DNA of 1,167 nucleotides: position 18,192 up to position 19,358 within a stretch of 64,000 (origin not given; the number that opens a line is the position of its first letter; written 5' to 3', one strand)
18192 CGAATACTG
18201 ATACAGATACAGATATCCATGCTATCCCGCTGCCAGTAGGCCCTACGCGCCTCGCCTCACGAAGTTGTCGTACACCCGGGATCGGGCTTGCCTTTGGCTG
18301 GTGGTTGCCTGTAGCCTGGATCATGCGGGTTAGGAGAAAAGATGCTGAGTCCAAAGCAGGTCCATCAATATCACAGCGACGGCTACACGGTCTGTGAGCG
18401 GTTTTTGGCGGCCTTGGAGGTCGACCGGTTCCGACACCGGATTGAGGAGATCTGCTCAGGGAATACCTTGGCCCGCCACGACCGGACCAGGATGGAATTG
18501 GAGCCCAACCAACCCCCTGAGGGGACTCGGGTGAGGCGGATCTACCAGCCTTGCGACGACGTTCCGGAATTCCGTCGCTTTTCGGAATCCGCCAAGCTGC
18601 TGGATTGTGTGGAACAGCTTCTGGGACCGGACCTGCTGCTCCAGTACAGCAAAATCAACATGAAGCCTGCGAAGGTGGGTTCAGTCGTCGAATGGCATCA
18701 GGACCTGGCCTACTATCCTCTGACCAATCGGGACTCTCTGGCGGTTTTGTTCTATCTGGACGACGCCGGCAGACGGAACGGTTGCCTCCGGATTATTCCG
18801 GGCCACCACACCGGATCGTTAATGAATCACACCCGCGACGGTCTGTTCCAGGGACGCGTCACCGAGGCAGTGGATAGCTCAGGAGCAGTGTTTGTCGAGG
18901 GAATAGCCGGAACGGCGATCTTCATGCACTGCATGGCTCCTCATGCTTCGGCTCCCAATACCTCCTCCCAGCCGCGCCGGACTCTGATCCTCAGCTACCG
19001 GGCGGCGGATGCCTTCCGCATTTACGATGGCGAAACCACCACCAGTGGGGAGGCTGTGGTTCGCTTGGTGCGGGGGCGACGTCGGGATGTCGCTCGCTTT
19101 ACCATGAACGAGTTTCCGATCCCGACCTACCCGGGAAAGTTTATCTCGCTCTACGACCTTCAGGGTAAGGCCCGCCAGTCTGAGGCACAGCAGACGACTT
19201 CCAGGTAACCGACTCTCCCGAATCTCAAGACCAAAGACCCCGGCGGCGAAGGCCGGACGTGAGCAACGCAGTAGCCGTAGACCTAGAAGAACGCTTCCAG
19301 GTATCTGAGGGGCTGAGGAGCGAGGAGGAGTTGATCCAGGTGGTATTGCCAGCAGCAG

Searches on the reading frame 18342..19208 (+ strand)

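Call 47: search_protein_families(library=pfam, proteins=[window:18342-19208:+], max_evalue=0.001)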
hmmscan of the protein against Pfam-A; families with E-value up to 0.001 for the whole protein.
window:18342-19208:+ (288 aa): 1 family
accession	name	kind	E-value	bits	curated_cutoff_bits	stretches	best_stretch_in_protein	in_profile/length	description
PF05721.19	PhyH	-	2.9e-34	119.7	22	1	10-213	1-212/213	Phytanoyl-CoA dioxygenase (PhyH)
